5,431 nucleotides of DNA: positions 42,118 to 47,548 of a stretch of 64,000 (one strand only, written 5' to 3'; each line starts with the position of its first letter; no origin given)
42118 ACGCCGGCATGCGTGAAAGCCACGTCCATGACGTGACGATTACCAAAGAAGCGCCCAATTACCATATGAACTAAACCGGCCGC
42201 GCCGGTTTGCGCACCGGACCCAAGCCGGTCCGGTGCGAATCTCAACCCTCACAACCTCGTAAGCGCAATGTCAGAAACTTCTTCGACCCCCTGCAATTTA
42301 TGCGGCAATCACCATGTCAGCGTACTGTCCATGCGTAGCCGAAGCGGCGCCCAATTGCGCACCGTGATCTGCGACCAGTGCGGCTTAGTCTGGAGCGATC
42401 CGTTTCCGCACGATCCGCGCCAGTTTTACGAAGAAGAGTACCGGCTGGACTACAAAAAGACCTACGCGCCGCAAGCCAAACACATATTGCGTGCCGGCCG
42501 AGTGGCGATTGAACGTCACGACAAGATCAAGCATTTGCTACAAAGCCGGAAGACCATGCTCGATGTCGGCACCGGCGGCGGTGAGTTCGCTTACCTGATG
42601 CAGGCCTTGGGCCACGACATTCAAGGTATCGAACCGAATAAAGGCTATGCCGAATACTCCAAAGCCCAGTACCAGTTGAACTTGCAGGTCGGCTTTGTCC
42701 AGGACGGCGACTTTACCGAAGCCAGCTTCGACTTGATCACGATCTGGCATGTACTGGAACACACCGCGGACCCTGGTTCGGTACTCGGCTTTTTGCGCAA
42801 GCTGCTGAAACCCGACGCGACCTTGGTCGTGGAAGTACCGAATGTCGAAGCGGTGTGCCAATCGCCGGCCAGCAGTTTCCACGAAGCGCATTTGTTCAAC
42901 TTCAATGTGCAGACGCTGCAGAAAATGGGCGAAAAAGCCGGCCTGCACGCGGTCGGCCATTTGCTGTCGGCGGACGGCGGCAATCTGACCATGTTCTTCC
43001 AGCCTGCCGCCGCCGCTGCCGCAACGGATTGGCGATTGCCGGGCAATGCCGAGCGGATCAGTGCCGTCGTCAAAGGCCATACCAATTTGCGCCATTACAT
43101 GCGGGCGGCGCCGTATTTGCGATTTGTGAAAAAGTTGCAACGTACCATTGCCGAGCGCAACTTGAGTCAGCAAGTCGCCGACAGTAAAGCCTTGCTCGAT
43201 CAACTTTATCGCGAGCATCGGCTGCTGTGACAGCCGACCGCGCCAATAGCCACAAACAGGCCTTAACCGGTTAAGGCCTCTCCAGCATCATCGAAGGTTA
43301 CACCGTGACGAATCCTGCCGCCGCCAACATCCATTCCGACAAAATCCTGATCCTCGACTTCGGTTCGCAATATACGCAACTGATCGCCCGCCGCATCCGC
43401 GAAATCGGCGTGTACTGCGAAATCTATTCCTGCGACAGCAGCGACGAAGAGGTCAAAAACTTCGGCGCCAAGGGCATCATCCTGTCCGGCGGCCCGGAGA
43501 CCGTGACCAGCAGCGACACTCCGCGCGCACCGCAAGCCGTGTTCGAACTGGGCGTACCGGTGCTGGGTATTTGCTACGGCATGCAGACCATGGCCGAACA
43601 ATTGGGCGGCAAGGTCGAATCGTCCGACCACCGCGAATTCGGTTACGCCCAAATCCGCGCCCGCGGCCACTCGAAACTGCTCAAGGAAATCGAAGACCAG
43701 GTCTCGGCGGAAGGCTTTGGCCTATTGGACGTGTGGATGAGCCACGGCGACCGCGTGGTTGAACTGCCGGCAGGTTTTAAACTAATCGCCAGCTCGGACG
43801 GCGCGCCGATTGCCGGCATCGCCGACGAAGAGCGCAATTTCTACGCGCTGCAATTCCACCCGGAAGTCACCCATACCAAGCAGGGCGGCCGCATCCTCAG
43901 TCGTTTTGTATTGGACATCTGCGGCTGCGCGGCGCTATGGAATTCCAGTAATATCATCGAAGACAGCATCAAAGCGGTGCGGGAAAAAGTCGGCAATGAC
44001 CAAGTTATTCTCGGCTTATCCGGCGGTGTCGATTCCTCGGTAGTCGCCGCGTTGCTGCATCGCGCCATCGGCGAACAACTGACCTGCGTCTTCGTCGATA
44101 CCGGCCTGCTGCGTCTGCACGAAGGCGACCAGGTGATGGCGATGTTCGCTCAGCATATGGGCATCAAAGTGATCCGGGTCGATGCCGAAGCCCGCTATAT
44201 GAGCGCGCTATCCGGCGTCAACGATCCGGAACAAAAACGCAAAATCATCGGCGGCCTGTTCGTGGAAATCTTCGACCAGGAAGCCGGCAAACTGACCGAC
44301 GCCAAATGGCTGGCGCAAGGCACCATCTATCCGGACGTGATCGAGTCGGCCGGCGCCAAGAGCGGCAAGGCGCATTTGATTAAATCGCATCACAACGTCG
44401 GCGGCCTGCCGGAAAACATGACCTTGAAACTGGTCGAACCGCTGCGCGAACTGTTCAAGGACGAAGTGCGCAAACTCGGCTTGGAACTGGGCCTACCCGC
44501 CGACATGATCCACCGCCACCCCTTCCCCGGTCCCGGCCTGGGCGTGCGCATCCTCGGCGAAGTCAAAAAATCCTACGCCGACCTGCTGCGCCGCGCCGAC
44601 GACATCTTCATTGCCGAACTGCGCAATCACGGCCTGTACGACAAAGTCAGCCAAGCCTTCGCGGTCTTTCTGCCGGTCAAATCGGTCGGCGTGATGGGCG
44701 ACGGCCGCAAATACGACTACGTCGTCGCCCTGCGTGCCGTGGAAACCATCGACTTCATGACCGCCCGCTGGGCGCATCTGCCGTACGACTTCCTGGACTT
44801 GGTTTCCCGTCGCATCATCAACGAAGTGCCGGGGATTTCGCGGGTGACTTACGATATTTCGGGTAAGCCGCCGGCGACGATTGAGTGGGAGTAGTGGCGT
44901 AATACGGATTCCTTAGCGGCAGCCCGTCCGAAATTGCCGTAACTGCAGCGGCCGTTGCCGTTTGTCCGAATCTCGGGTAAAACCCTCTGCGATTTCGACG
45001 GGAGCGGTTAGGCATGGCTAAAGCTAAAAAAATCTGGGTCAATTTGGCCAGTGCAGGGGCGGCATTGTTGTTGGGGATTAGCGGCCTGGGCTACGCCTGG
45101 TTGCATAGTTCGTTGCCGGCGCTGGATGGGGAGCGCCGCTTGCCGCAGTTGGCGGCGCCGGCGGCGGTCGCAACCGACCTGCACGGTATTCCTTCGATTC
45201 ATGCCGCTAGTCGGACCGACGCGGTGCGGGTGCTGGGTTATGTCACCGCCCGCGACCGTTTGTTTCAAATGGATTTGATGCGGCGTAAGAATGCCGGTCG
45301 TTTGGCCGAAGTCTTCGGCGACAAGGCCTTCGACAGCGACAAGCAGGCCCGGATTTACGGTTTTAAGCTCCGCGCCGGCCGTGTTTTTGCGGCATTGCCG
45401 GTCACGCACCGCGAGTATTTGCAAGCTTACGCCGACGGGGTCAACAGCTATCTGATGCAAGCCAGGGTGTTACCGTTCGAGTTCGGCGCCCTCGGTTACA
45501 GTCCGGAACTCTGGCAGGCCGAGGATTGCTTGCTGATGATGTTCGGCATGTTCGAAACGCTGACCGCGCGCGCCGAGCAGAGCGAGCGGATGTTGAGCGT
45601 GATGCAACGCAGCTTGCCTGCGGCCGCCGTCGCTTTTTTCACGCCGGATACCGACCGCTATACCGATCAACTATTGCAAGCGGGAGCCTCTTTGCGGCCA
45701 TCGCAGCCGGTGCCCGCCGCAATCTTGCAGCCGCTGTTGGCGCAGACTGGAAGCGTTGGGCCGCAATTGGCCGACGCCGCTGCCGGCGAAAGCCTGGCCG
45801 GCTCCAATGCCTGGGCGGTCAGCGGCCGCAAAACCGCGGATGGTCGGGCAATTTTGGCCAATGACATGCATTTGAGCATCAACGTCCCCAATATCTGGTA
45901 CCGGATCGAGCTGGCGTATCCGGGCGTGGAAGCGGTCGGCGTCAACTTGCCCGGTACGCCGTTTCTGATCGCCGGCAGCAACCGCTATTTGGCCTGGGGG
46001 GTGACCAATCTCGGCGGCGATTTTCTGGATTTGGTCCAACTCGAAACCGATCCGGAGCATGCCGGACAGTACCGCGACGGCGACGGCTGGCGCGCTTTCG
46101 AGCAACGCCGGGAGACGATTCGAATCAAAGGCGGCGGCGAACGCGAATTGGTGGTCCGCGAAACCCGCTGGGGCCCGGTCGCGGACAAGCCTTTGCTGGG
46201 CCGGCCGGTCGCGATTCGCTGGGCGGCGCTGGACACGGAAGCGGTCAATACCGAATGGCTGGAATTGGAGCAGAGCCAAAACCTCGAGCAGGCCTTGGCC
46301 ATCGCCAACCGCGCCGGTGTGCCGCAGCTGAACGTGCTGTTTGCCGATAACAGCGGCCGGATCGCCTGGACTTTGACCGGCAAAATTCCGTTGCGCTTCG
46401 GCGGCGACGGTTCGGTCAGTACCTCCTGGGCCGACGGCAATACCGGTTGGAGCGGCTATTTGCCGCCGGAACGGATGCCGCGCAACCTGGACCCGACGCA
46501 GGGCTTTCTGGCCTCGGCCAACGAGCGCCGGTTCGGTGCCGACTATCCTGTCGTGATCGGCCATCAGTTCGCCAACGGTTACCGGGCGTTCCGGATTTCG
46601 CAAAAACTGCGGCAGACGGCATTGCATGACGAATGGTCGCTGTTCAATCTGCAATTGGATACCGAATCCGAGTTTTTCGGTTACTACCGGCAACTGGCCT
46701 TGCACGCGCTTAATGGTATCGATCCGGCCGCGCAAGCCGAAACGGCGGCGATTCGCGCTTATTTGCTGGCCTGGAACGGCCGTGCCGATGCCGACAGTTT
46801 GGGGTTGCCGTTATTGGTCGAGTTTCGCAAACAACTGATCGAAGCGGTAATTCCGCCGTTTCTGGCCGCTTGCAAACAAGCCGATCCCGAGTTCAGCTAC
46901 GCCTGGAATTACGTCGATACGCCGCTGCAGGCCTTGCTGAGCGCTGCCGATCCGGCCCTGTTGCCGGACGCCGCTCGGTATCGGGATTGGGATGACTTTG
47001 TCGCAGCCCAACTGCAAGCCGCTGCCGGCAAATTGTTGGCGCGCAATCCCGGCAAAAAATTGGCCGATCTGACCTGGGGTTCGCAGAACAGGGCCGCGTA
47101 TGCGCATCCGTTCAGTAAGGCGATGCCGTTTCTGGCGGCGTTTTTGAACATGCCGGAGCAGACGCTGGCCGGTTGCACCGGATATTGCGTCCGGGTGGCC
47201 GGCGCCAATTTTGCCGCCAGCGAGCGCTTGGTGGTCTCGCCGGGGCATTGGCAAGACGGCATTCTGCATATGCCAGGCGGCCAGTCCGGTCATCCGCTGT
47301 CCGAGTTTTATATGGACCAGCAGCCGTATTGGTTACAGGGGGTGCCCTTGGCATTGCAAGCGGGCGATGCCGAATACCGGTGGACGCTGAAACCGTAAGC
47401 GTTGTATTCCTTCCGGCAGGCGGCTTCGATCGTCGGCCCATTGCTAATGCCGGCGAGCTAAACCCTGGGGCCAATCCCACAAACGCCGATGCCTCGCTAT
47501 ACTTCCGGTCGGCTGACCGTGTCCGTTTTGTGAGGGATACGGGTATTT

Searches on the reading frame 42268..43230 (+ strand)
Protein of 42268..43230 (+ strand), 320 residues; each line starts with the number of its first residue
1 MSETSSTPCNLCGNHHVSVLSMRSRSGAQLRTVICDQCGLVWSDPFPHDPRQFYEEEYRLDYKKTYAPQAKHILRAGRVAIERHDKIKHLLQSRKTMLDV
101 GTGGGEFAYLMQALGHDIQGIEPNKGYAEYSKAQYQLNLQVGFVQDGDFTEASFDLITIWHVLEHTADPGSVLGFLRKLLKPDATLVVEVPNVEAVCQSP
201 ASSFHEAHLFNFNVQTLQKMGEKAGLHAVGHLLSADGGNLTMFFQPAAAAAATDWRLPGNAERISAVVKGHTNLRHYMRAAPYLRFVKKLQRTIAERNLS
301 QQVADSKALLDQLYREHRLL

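Call 32: search_protein_families(library=pfam, proteins=[window:42268-43230:+], max_evalue=0.00001)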
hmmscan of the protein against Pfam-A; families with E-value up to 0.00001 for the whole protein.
window:42268-43230:+ (320 aa): 5 families
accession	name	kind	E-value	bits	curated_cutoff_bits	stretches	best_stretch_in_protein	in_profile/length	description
PF13489.12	Methyltransf_23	-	5e-20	72.3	27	1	88-227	17-160/164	Methyltransferase domain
PF08241.18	Methyltransf_11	-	7.5e-13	49.4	21.2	1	98-188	1-95/95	Methyltransferase domain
PF08242.18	Methyltransf_12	-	1.4e-09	39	30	1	98-186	1-98/98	Methyltransferase domain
PF13847.12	Methyltransf_31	-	1.6e-09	38.1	27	1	93-200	3-126/145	Methyltransferase domain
PF13649.12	Methyltransf_25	-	3.3e-09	37.7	27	1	98-183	2-96/97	Methyltransferase domain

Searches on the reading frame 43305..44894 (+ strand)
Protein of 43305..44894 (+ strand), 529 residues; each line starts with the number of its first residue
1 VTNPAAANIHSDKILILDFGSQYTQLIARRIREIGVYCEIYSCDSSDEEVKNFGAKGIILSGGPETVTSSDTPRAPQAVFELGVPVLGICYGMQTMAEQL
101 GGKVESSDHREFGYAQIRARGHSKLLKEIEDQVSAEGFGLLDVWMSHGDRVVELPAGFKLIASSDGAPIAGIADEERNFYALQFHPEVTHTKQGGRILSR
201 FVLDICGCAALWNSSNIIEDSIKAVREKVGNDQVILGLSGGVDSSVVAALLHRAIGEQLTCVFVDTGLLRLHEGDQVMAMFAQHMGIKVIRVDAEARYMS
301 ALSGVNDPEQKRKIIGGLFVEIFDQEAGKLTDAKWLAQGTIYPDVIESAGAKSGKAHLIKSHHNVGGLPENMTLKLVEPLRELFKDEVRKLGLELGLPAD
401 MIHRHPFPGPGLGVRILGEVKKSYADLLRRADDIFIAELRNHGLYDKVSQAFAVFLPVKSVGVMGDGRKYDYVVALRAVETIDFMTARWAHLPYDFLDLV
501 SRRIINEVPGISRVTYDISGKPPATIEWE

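Call 32: search_protein_families(library=pfam, proteins=[window:43305-44894:+], max_evalue=0.00001)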
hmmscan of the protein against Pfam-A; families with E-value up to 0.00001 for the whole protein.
window:43305-44894:+ (529 aa): 5 families
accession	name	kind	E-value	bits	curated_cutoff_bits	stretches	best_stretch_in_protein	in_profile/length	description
PF00117.34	GATase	-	4.6e-45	154.1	22.8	1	15-204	1-189/190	Glutamine amidotransferase class-I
PF00958.27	GMP_synt_C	-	6.5e-43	145.2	27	1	438-528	2-92/92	GMP synthase C terminal domain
PF02540.23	NAD_synthase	-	3.4e-13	49.7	21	1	218-303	5-90/242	NAD synthase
PF07722.19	Peptidase_C26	-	3.5e-08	33.9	20.5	1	78-187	100-219/219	Peptidase C26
PF03054.22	tRNA_Me_trans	-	7.9e-06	26.1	20.6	0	233-269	2-37/202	tRNA methyl transferase HUP domain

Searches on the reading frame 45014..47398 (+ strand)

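Call 32: search_protein_families(library=pfam, proteins=[window:45014-47398:+], max_evalue=0.00001)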
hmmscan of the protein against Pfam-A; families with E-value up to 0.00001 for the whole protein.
window:45014-47398:+ (794 aa): 1 family
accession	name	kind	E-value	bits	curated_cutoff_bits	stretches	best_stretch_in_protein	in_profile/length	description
PF01804.23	Penicil_amidase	-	1.1e-160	537.4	21.3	1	50-781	2-666/675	Penicillin amidase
